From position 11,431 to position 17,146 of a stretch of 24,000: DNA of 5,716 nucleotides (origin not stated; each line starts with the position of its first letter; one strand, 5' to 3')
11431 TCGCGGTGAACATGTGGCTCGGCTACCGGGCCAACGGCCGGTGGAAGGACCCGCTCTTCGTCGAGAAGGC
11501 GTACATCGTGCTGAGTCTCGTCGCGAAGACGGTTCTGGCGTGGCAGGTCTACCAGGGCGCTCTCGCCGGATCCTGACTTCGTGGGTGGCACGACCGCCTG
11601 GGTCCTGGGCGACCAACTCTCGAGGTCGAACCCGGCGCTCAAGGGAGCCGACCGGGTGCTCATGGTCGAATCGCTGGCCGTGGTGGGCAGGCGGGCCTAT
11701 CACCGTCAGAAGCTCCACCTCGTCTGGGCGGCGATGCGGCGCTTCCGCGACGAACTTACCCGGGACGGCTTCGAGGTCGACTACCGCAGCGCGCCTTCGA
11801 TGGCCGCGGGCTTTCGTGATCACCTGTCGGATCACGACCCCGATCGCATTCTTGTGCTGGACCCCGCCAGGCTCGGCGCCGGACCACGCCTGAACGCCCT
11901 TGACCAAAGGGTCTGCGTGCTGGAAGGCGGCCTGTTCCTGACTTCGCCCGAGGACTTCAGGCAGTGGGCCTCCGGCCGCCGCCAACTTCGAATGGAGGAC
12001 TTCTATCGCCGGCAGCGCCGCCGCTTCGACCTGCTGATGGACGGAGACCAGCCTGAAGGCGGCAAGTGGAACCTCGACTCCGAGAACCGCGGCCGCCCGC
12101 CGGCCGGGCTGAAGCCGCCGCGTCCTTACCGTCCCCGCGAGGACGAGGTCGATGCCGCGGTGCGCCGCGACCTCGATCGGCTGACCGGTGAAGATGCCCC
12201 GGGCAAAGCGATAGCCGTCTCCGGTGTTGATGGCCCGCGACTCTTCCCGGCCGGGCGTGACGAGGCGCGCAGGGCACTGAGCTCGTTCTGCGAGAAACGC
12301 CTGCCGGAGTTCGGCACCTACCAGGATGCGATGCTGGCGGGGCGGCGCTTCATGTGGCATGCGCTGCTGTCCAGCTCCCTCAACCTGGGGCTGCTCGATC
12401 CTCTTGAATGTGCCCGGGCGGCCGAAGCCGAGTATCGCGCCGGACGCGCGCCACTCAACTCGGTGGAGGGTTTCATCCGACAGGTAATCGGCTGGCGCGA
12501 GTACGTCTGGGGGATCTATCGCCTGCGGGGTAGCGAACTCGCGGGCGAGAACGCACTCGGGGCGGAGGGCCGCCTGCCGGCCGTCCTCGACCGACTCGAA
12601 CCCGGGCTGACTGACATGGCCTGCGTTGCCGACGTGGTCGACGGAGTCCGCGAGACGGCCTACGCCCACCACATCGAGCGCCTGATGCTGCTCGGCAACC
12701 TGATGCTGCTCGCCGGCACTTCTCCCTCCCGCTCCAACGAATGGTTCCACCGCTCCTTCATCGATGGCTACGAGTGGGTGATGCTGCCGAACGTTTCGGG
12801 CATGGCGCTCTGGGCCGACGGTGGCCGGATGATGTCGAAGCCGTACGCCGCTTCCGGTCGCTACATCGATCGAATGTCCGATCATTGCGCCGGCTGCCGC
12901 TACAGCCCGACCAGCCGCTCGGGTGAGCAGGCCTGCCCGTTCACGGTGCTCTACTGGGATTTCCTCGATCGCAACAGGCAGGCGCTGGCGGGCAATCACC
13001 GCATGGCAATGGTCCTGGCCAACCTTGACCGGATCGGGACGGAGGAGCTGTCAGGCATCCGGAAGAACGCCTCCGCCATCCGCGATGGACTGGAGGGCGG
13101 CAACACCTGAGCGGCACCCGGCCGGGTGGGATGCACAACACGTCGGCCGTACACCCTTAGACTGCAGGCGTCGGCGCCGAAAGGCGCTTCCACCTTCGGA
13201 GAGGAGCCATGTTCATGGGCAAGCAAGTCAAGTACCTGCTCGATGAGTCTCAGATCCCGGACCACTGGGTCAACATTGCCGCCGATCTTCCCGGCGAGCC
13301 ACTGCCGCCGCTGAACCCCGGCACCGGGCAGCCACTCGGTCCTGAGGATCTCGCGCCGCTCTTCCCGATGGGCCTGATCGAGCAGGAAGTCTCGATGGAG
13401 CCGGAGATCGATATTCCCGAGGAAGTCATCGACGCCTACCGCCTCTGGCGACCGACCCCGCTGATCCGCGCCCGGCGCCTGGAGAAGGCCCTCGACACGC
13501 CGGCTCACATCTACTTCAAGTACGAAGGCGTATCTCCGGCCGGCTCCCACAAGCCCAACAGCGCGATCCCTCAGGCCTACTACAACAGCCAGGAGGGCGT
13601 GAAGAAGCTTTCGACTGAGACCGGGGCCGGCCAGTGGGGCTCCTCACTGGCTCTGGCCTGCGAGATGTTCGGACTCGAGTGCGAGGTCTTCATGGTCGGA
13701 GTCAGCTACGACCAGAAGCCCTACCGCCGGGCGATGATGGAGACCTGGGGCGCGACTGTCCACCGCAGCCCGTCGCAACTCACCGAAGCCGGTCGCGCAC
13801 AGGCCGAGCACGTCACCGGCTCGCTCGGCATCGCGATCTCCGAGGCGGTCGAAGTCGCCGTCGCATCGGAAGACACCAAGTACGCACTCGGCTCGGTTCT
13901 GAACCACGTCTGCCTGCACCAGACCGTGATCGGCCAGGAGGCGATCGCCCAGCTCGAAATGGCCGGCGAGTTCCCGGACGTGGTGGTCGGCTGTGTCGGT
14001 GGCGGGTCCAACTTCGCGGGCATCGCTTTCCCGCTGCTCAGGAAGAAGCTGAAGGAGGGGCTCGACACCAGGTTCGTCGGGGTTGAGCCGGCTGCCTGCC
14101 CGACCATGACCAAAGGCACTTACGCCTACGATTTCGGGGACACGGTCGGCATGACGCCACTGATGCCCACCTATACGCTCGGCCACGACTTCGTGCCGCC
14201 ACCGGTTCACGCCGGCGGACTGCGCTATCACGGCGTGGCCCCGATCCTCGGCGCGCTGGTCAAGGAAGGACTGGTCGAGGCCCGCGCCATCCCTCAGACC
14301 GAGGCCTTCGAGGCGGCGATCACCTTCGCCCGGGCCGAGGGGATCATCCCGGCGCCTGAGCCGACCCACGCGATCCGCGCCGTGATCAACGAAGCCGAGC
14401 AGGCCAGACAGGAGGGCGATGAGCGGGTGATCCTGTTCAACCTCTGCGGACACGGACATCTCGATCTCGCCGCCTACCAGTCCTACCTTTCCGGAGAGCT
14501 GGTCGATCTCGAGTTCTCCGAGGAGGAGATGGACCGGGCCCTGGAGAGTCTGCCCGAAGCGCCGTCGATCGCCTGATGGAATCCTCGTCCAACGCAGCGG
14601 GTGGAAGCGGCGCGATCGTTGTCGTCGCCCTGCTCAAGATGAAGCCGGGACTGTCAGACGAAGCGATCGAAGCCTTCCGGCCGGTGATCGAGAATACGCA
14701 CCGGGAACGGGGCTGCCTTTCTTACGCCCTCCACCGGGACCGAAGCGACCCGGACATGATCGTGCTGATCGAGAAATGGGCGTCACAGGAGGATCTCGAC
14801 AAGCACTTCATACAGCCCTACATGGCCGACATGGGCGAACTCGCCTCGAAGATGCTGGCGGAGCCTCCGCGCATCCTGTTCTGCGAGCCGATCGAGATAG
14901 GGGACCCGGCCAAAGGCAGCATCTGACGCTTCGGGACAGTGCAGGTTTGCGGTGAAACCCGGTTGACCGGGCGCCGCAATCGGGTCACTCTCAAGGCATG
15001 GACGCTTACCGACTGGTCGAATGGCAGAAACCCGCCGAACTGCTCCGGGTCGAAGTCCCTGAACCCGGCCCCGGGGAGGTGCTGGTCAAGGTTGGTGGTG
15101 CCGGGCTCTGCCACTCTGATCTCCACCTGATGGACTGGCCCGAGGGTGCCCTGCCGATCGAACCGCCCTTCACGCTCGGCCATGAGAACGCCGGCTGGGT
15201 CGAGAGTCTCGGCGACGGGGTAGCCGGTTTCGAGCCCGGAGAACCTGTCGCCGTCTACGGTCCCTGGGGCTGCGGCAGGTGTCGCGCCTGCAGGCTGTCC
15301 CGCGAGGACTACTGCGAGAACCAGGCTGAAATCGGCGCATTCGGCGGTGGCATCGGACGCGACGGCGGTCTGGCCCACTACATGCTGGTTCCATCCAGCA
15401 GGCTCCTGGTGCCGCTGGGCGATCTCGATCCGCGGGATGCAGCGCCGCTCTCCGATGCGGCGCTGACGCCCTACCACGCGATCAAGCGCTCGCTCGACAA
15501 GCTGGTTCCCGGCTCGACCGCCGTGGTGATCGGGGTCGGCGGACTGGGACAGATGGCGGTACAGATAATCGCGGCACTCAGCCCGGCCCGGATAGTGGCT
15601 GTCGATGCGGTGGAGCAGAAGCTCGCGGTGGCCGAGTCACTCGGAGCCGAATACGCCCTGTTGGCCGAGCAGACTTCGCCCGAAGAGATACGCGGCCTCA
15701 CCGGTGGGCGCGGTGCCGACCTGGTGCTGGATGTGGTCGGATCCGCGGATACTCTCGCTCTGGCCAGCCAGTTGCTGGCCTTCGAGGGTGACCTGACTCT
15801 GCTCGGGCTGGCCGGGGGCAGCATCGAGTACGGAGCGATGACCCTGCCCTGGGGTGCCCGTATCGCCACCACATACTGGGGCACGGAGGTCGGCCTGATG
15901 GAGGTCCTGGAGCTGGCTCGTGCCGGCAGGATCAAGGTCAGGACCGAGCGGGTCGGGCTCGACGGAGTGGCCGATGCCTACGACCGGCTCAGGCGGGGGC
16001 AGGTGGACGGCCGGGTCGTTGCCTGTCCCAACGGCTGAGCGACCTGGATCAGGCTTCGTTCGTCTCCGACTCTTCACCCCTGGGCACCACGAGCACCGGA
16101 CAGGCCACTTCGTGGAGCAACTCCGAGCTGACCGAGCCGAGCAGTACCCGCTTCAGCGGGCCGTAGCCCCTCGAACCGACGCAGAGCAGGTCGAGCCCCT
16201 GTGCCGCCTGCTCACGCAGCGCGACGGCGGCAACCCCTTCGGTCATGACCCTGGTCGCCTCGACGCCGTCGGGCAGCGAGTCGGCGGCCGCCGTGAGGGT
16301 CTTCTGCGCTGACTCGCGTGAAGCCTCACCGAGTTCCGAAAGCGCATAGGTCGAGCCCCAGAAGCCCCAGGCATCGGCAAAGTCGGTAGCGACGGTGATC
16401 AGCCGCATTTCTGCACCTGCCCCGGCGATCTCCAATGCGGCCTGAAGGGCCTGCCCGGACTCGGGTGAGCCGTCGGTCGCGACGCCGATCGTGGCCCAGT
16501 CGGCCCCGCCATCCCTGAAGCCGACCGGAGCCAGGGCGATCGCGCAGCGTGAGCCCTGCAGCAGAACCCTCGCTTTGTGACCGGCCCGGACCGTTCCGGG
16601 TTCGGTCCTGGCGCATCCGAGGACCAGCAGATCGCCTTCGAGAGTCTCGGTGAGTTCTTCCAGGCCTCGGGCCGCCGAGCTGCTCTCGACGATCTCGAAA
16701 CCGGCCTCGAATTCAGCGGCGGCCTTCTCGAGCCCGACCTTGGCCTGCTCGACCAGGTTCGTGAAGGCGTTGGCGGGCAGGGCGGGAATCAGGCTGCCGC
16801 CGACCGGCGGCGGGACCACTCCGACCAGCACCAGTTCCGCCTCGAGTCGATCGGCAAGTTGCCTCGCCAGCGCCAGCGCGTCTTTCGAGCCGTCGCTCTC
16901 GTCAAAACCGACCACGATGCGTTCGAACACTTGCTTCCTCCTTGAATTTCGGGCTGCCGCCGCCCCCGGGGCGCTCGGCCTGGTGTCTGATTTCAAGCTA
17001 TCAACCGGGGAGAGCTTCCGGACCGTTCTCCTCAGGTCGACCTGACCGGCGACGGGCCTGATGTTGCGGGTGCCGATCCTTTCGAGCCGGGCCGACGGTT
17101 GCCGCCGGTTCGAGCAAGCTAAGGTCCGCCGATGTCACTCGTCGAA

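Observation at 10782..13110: Heliorhodopsin and an Fe-S cluster photolyase/cryptochrome (FeS-BCP) form a tight two-gene light operon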

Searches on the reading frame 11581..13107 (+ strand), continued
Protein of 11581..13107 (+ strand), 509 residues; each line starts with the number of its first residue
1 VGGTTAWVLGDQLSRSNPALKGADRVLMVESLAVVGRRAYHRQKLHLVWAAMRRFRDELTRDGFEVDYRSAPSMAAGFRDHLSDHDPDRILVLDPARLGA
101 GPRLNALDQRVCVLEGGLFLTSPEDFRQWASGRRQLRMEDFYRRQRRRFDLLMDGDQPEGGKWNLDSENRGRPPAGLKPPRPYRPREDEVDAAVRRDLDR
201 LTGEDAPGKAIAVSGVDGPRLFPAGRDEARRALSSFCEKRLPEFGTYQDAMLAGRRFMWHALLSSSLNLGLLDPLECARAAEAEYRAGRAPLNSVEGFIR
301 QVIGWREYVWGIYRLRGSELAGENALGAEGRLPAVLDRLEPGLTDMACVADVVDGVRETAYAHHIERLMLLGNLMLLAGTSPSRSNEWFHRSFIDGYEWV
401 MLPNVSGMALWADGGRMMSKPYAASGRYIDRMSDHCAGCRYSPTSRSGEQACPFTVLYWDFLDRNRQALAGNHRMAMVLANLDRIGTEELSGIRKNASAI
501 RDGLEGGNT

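Call 64: find_encoding_contigs(protein=P0271, flank=6000, max_places=1)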
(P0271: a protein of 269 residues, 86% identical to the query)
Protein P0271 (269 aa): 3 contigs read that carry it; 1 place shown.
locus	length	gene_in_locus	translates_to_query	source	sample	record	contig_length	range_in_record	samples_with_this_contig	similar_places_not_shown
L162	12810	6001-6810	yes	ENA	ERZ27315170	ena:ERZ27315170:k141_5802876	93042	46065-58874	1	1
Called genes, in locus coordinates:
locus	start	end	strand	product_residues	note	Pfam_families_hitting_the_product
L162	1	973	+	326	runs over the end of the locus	PF01212:Beta_elim_lyase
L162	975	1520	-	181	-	PF27105:Rv1265_N, PF27540:Mb1296_C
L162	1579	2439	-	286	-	PF00211:Guanylate_cyc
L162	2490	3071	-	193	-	PF13875:DUF4202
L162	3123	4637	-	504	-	PF04244:DPRP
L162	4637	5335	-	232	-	PF00106:adh_short, PF08659:KR (weak), PF13561:adh_short_C2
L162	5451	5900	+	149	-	-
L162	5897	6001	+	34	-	-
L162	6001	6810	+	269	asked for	PF18761:Heliorhodopsin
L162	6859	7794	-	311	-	PF09995:MPAB_Lcp_cat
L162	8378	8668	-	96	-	-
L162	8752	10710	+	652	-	PF02463:SMC_N (faint), PF13175:AAA_15, PF13476:AAA_23 (weak), PF13304:AAA_21 (weak), PF13175:AAA_15, PF13304:AAA_21, PF20469:OLD-like_TOPRIM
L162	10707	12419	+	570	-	-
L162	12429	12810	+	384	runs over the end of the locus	PF00149:Metallophos, PF12850:Metallophos_2 (weak)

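Call 65: find_encoding_contigs(protein=P0297, flank=6000, max_places=1)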
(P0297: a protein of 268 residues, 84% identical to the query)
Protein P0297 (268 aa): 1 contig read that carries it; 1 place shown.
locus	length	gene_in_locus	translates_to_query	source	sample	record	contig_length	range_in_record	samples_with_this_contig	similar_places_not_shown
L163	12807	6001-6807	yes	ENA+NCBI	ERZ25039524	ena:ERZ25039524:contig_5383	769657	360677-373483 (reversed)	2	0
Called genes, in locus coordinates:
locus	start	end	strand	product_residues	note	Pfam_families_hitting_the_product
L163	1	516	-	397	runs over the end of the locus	PF02771:Acyl-CoA_dh_N, PF02770:Acyl-CoA_dh_M, PF00441:Acyl-CoA_dh_1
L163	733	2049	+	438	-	PF01094:ANF_receptor (weak), PF13458:Peripla_BP_6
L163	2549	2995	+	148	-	PF02653:BPD_transp_2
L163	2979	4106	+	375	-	PF02653:BPD_transp_2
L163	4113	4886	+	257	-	PF13555:AAA_29 (faint), PF00005:ABC_tran, PF13304:AAA_21 (faint), PF12399:BCA_ABC_TP_C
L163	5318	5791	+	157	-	PF00005:ABC_tran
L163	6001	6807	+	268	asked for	PF18761:Heliorhodopsin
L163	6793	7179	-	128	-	-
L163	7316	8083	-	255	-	PF00106:adh_short, PF08659:KR, PF13561:adh_short_C2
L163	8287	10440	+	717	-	PF07690:MFS_1, PF00005:ABC_tran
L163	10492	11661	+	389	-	PF02653:BPD_transp_2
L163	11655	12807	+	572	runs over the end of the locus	PF02653:BPD_transp_2, PF00005:ABC_tran, PF13304:AAA_21 (faint), PF12399:BCA_ABC_TP_C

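Call 66: find_encoding_contigs(protein=P0340, flank=6000, max_places=1)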
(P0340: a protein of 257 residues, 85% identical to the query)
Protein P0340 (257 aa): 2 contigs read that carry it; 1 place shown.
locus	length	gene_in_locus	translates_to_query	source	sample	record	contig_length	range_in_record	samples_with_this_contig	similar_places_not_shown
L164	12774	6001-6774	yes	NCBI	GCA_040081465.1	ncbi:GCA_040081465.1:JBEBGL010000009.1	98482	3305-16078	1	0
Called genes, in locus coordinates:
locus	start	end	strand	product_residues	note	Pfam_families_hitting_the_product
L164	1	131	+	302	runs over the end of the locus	PF00795:CN_hydrolase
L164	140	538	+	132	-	-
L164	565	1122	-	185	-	PF04978:MST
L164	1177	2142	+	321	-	PF02082:Rrf2 (weak), PF08279:HTH_11, PF13280:WYL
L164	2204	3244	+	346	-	PF08240:ADH_N, PF00107:ADH_zinc_N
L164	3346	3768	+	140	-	PF01475:FUR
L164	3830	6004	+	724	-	PF00141:peroxidase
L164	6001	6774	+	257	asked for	PF18761:Heliorhodopsin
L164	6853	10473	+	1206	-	PF01855:POR_N, PF17147:PFOR_II, PF01558:POR, PF10371:EKR, PF00037:Fer4 (weak), PF12837:Fer4_6 (weak), PF12838:Fer4_7, PF13183:Fer4_8, +6 more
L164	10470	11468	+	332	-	PF01180:DHO_dh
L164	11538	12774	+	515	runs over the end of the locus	PF11230:YjjI-like, PF13597:NRDD (faint)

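Call 67: find_encoding_contigs(protein=P0346, flank=6000, max_places=1)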
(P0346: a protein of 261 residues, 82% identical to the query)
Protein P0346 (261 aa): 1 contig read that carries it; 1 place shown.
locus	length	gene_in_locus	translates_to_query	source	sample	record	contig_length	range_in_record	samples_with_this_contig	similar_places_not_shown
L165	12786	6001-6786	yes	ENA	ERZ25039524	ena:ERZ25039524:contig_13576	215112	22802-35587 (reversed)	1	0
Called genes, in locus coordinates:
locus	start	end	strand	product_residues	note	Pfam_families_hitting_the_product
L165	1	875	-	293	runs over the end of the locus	PF00912:Transgly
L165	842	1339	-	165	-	PF00912:Transgly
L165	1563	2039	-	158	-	-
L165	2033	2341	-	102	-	PF13489:Methyltransf_23 (weak), PF13649:Methyltransf_25 (weak)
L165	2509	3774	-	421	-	PF05977:MFS_3, PF07690:MFS_1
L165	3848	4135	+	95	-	PF02686:GatC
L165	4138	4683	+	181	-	PF01425:Amidase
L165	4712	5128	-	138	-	PF01145:Band_7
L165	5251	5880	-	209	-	-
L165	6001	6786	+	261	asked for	PF18761:Heliorhodopsin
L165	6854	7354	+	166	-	-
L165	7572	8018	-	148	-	-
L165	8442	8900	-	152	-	PF12680:SnoaL_2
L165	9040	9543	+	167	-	PF16925:TetR_C_13 (faint), PF21993:TetR_C_13_2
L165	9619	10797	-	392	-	PF13749:HATPase_c_4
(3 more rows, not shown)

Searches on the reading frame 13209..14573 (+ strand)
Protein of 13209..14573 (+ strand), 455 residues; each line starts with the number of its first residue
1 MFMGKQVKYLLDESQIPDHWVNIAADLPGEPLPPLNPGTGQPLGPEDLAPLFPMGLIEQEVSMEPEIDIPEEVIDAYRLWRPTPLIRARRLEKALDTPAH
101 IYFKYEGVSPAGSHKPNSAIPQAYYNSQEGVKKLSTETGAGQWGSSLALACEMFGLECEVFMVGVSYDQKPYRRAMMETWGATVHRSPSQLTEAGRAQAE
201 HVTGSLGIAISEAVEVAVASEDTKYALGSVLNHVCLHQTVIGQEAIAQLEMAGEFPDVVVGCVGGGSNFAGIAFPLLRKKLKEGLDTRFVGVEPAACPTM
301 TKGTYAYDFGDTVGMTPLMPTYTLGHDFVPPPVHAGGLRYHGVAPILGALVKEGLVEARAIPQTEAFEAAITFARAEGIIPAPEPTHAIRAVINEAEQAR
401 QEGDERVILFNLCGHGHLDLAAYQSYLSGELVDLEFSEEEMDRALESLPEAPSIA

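Call 23: search_protein_families(library=pfam, proteins=[window:13209-14573:+], max_evalue=0.001)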
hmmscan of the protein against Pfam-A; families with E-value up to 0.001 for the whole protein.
window:13209-14573:+ (455 aa): 1 family
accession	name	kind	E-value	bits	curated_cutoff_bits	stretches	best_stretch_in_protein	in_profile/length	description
PF00291.31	PALP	-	6.1e-45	154.2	35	1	80-414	5-295/295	Pyridoxal-phosphate dependent enzyme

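Call 56: search_protein_families(library=ncbifam, proteins=[window:13209-14573:+], max_evalue=0.001)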
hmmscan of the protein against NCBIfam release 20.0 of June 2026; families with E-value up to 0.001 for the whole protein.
window:13209-14573:+ (455 aa): 25 families
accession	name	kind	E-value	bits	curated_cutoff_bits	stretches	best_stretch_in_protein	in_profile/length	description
NF009057.0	PRK12391.1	equivalog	2.3e-215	715.2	366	1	6-441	3-440/441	TrpB-like pyridoxal phosphate-dependent enzyme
TIGR01415.1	trpB_rel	hypoth_equivalog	2.1e-187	623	518.85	1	16-429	1-418/419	TrpB-like pyridoxal phosphate-dependent enzyme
TIGR00263.1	trpB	equivalog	6.1e-46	157.2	392.45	1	80-422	48-380/385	tryptophan synthase subunit beta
NF010376.0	PRK13803.1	equivalog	3.6e-45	154.9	819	1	81-428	259-596/600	bifunctional phosphoribosylanthranilate isomerase/tryptophan synthase subunit beta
NF010375.0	PRK13802.1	equivalog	1.7e-28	99.1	1386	1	76-426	320-672/695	bifunctional indole-3-glycerol phosphate synthase/tryptophan synthase subunit beta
NF006050.0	PRK08197.1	equivalog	3.2e-13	49.2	303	2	83-202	81-195/406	threonine synthase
NF004996.0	PRK06381.1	equivalog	1.5e-12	47.2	266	1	82-196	15-124/319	threonine synthase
NF006094.0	PRK08246.1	subfamily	6.3e-12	45.5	331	1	79-304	20-210/310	serine/threonine dehydratase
NF006390.0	PRK08639.1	equivalog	6.4e-11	41.9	421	1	78-303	21-221/418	threonine ammonia-lyase IlvA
TIGR02079.1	THD1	equivalog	1.2e-10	40.7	440.55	1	80-303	14-213/410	threonine ammonia-lyase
NF005292.0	PRK06815.1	equivalog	4.9e-09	35.7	371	1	81-302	20-212/320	threonine/serine dehydratase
TIGR01136.1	cysKM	subfamily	7.3e-09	35.4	344.15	1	83-303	8-207/299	cysteine synthase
NF008735.0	PRK11761.1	equivalog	1.4e-08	34.3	413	1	83-201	13-130/296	cysteine synthase CysM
TIGR01139.1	cysK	equivalog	2.1e-08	33.8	350.95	1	83-400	8-276/298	cysteine synthase A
NF007989.0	PRK10717.1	equivalog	1.4e-06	27.6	387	1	83-295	15-213/334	cysteine synthase A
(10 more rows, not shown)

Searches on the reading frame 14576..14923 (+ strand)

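Call 24: search_protein_families(library=pfam, proteins=[window:14576-14923:+], max_evalue=0.001)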
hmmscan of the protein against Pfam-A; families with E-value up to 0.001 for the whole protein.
window:14576-14923:+ (116 aa): 1 family
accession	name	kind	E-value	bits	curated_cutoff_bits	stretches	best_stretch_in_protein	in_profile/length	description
PF03992.22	ABM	-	2.5e-17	63.3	23.1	1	14-86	2-75/78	Antibiotic biosynthesis monooxygenase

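Call 56: search_protein_families(library=ncbifam, proteins=[window:14576-14923:+], max_evalue=0.001)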
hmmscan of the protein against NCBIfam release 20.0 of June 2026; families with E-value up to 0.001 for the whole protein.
window:14576-14923:+ (116 aa): 0 families

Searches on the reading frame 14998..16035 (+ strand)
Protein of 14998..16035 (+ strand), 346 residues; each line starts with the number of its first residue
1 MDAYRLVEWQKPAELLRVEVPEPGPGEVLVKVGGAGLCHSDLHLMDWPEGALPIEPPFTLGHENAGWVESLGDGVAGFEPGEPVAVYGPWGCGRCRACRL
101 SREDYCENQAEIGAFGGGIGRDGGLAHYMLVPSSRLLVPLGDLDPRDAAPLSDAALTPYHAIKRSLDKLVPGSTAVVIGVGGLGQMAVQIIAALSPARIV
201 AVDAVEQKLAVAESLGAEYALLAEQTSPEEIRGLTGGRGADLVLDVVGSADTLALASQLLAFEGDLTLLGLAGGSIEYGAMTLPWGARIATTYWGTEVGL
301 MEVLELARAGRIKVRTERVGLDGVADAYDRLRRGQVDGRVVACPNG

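Call 24: search_protein_families(library=pfam, proteins=[window:14998-16035:+], max_evalue=0.001)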
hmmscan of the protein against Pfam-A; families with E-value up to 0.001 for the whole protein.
window:14998-16035:+ (346 aa): 4 families
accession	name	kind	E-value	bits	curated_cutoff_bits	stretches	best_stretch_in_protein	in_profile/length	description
PF08240.17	ADH_N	-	3.9e-25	88.5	23.5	1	24-139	1-101/104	Alcohol dehydrogenase GroES-like domain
PF00107.32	ADH_zinc_N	-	2.7e-20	73.1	31.8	1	182-295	1-115/129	Zinc-binding dehydrogenase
PF13602.12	ADH_zinc_N_2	-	9.1e-09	36.8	27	1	215-341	1-133/134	Zinc-binding dehydrogenase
PF16912.11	Glu_dehyd_C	-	6.7e-05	22.9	34.9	1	172-275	31-135/211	Glucose dehydrogenase C-terminus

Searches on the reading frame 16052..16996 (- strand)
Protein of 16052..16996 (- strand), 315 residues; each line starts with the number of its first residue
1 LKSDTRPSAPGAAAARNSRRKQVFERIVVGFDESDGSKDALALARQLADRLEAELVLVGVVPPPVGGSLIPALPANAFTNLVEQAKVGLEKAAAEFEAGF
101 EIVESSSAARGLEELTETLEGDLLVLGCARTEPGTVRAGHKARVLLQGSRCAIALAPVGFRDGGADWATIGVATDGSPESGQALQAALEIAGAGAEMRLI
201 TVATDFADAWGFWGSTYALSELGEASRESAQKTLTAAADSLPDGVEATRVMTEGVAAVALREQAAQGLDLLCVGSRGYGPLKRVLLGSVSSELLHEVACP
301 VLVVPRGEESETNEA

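Call 24: search_protein_families(library=pfam, proteins=[window:16052-16996:-], max_evalue=0.001)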
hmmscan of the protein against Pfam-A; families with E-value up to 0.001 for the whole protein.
window:16052-16996:- (315 aa): 1 family
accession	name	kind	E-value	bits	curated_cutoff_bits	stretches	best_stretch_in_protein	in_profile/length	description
PF00582.32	Usp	-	2.5e-38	132.3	24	2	169-305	4-141/141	Universal stress protein family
